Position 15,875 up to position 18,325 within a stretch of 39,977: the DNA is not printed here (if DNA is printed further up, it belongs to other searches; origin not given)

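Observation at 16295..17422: OppF-type ATPase split between Walker A and the Q-loop by a coiled-coil insertion of about 375 aa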

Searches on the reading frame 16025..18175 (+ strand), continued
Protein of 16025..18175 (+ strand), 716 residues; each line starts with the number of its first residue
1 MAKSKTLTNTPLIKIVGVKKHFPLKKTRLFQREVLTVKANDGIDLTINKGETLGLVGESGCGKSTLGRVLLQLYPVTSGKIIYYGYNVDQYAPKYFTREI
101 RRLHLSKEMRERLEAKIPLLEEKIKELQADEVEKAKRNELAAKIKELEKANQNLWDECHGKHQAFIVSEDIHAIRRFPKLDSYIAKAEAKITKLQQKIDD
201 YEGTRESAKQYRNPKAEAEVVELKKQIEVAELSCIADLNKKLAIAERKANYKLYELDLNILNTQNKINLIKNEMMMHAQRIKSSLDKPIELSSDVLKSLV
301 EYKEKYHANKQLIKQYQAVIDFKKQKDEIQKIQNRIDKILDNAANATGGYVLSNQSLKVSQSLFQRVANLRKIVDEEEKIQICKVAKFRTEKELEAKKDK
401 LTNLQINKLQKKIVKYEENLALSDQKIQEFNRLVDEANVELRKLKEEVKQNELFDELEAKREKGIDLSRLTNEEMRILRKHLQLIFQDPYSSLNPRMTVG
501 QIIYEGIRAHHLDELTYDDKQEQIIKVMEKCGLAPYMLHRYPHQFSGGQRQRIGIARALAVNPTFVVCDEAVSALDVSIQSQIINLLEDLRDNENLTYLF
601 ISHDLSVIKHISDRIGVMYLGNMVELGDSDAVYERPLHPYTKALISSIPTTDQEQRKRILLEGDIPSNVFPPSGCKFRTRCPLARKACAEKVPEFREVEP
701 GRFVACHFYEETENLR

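Call 26: predict_structure(alignment_id=A2)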
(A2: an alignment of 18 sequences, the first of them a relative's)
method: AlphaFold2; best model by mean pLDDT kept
length: 716 residues; sequences in the alignment: 18
mean_pLDDT: 72.7   pTM: 0.56
mean pLDDT of the five models: 72.7, 69.6, 67.3, 66.6, 65.4
residues with pLDDT >= 90: 212; 70-90: 277; 50-70: 58; < 50: 169
segments of 3 or more residues with pLDDT < 50: 1-7, 19-43, 53-77, 607-716
pLDDT, mean of each block of 10 residues (from residue 1): 43 62 28 27 56 45 41 46 75 81 90 94 92 91 94 93 90 90 90 92 86 84 87 80 84 87 90 88 86 89 94 93 94 94 88 89 91 91 92 85 89 95 96 95 91 90 77 75 63 72 84 82 88 88 81 82 71 58 74 69 51 37 31 38 33 32 29 29 35 33 30 30
secondary structure, 60 per line:
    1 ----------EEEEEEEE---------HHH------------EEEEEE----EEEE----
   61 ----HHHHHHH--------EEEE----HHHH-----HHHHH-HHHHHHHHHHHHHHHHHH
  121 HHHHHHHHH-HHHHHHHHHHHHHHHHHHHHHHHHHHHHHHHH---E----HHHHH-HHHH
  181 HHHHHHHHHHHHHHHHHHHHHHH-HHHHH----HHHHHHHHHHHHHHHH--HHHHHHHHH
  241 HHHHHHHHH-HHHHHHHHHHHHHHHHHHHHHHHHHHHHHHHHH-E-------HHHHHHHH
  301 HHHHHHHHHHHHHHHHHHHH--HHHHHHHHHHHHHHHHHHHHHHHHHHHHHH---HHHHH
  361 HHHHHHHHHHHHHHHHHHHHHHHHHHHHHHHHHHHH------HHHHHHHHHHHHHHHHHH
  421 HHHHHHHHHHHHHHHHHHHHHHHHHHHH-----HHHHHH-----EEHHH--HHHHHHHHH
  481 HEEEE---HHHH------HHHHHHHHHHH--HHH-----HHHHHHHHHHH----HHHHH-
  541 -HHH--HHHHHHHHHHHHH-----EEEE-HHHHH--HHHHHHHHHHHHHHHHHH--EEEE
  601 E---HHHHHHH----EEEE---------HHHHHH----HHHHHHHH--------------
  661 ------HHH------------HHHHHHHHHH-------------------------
elements in order (helices of 4 or more, strands of 3 or more residues): E11-18 E43-48 E53-56 H65-71 E80-83 H88-91 H97-101 H103-129 H131-162 H171-175 H177-203 H205-209 H214-229 H232-249 H251-283 H293-320 H323-352 H356-396 H403-448 H454-459 H472-481 E482-485 H489-492 H499-509 H520-530 H535-539 H547-559 E565-568 H570-574 H577-594 E597-601 H605-611 E616-619 H629-634 H639-646 H682-691
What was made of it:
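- The helix boundaries are essentially the same in the full-length model (call 26).
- Tried and rejected: The NBD in that model is poorly predicted, because the alignment of 18 sequences is too conserved there (call 26).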

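Call 29: fold_search(model_id=the predicted structure, library=pdb)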
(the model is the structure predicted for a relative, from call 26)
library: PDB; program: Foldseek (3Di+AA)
matches with E <= 10: 1304; with E <= 0.001: 411
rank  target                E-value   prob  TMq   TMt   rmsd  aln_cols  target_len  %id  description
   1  8z21_D                2.1e-13  1.00  0.23  0.47  10.7       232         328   53  Cryo-EM structure of Escherichia coli OppBCDF in the resting state (released 2025-04-16)
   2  8z1v_D                4.4e-12  1.00  0.24  0.48   6.2       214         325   46  Cryo-EM structure of Escherichia coli DppBCDF in the resting state (released 2025-01-29)
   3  8z1x_D                6.6e-12  1.00  0.24  0.48   7.2       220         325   46  Cryo-EM structure of Escherichia coli DppBCDF complex bound to AMPPNP (released 2025-01-29)
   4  8z1w_D                1.4e-11  1.00  0.24  0.48   6.1       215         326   46  Cryo-EM structure of Escherichia coli DppBCDF complex bound to ATPgammaS (released 2025-01-29)
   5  8z1y_D                9.6e-11  1.00  0.23  0.46   8.1       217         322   46  Cryo-EM structure of Escherichia coli DppABCDF in the pre-catalytic state (released 2025-01-29)
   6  8z21_C                3.3e-10  1.00  0.23  0.46  12.9       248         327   35  Cryo-EM structure of Escherichia coli OppBCDF in the resting state (released 2025-04-16)
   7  8z1w_C                7.1e-10  1.00  0.23  0.47   6.0       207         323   39  Cryo-EM structure of Escherichia coli DppBCDF complex bound to ATPgammaS (released 2025-01-29)
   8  8j5r_D                9.3e-10  1.00  0.22  0.26   5.8       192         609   45  Cryo-EM structure of Mycobacterium tuberculosis OppABCD in the resting state (released 2024-04-03)
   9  8j5q_D                1.5e-09  1.00  0.22  0.25   5.7       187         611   46  Cryo-EM structure of Mycobacterium tuberculosis OppABCD in the pre-translocation state (released 2024-04-03)
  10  8j5s_D                1.5e-09  1.00  0.22  0.25   5.5       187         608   44  Cryo-EM structure of Mycobacterium tuberculosis OppABCD in the pre-catalytic intermediate state (released 2024-04-03)
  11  8xfc_D                3.2e-09  1.00  0.21  0.29   5.2       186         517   44  Cryo-EM structure of the ATP-bound Mtb DppABCD with the D445A mutation of DppA (released 2024-09-18)
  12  8z1x_C                3.2e-09  1.00  0.23  0.47   6.1       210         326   38  Cryo-EM structure of Escherichia coli DppBCDF complex bound to AMPPNP (released 2025-01-29)
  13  8wdb_D                4.3e-09  1.00  0.21  0.29   5.4       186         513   45  Cryo-EM structure of the ATP-bound DppABCD complex (released 2024-09-18)
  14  8z1v_C                5.0e-09  1.00  0.23  0.47   6.0       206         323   38  Cryo-EM structure of Escherichia coli DppBCDF in the resting state (released 2025-01-29)
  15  8z1y_C                5.4e-09  1.00  0.22  0.45   6.8       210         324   38  Cryo-EM structure of Escherichia coli DppABCDF in the pre-catalytic state (released 2025-01-29)
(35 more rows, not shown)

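Call 44: search_protein_families(library=ncbifam, proteins=[window:16025-18175:+], max_evalue=0.01)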
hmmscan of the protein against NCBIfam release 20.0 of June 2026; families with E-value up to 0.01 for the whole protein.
window:16025-18175:+ (716 aa): 184 families (the best 25 are shown)
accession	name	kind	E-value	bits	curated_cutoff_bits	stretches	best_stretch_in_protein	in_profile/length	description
NF011659.0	PRK15079.1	equivalog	3e-112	374.6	540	2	464-706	85-328/334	murein tripeptide/oligopeptide ABC transporter ATP binding protein OppF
NF008453.0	PRK11308.1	subfamily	9e-109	363.7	408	2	463-714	82-331/334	dipeptide ABC transporter ATP-binding protein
NF043071.1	DppF_dipep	equivalog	5.7e-93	311.9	660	2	463-709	83-327/331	dipeptide ABC transporter ATP-binding subunit DppF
NF043078.1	MMSYN1_0168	equivalog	1.5e-87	294.8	800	2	518-657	467-606/649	oligopeptide ABC transporter ATP-binding protein OppF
NF007613.0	PRK10261.1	equivalog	5.9e-87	292.5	1077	2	467-670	388-591/623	glutathione ABC transporter ATP-binding protein GsiA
NF011713.0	PRK15134.1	equivalog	2.6e-70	237.5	834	2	464-645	346-526/529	microcin C ABC transporter ATP-binding protein YejF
NF043079.1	MMSYN1_0167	equivalog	1.3e-69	235.5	740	2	250-668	85-494/561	oligopeptide ABC transporter ATP-binding protein OppD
TIGR02769.1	nickel_nikE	equivalog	1.5e-67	227.9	332.55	2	463-650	71-255/265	nickel import ATP-binding protein NikE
NF008246.0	PRK11022.1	equivalog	1.2e-63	215.2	541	2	463-708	71-316/326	dipeptide ABC transporter ATP-binding protein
NF007010.1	PRK09473.1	subfamily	2.7e-60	203.8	575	2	464-710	69-315/318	oligopeptide ABC transporter ATP-binding protein OppD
NF007739.0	PRK10419.1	subfamily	2.9e-60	204.1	354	2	463-626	72-233/268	nickel ABC transporter ATP-binding protein NikE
NF011692.0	PRK15112.1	equivalog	2.4e-52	178.2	452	2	468-647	76-253/269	putrescine export ABC transporter ATP-binding protein SapF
NF011674.0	PRK15093.1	equivalog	2.7e-50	171.4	627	2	462-710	70-325/330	putrescine export ABC transporter ATP-binding protein SapD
TIGR02770.1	nickel_nikD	equivalog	2.7e-49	167.7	318.7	2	471-646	53-227/230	nickel import ATP-binding protein NikD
NF047578.1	opine_ATP_CntD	equivalog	3.3e-48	164.2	380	2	463-651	67-256/266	staphylopine uptake ABC transporter ATP-binding protein CntD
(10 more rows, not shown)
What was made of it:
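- On Opp/Dpp-type ABC importer ATPase (PF00005 + PF08352): 374.6 against 540, and 311.9 against 660 (call 44).
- On Mollicute OppF equivalog (NF043078, MMSYN1_0168): 294.8 bits (call 44)
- Closest known: Canonical OppF/DppF ATPases of Opp/Dpp importers. Different: There are 376 extra residues in the hairpin after Walker A. The protein scores below the NCBIfam OppF and DppF equivalog cut-offs: 374.6 against 540, and 311.9 against 660 (call 44).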

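Call 51: find_encoding_contigs(protein=P0020, flank=10000, max_places=3)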
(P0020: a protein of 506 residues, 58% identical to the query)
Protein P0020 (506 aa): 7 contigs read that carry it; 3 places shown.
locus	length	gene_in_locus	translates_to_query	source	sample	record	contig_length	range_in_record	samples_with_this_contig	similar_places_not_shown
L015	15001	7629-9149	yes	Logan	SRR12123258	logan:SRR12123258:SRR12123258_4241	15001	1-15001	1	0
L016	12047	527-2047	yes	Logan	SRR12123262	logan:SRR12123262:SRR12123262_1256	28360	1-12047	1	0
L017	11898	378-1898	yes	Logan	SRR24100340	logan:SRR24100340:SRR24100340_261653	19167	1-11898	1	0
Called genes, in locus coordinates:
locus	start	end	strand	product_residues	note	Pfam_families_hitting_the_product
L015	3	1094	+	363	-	?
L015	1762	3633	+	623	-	PF00496:SBP_bac_5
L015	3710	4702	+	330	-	PF19300:BPD_transp_1_N, PF00528:BPD_transp_1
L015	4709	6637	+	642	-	PF12911:OppC_N, PF25390:WD40_RLD, PF13540:RCC1_2 (weak), PF25390:WD40_RLD, PF00528:BPD_transp_1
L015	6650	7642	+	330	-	PF02463:SMC_N (weak), PF00005:ABC_tran, PF13304:AAA_21 (weak), PF08352:oligo_HPY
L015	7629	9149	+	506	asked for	PF00005:ABC_tran, PF08352:oligo_HPY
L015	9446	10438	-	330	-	PF00579:tRNA-synt_1b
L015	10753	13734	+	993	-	PF21764:Invasin_D4 (faint), PF02368:Big_2, PF26182:Ig_NUP210_5th (weak), PF26918:Ig_Eae (weak), PF00496:SBP_bac_5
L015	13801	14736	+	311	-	PF19300:BPD_transp_1_N (weak), PF00528:BPD_transp_1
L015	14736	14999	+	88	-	?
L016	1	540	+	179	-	?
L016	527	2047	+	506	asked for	PF00005:ABC_tran, PF08352:oligo_HPY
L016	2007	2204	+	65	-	-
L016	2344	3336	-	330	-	PF00579:tRNA-synt_1b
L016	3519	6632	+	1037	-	PF21764:Invasin_D4 (faint), PF02368:Big_2, PF26182:Ig_NUP210_5th (weak), PF26918:Ig_Eae (weak), PF00496:SBP_bac_5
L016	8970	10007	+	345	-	PF00005:ABC_tran, PF02463:SMC_N (weak), PF13304:AAA_21, PF08352:oligo_HPY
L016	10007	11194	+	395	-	PF00005:ABC_tran, PF08352:oligo_HPY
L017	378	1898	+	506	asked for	PF00005:ABC_tran, PF08352:oligo_HPY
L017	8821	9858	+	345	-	PF00005:ABC_tran, PF02463:SMC_N (weak), PF13304:AAA_21, PF08352:oligo_HPY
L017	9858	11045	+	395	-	PF00005:ABC_tran, PF08352:oligo_HPY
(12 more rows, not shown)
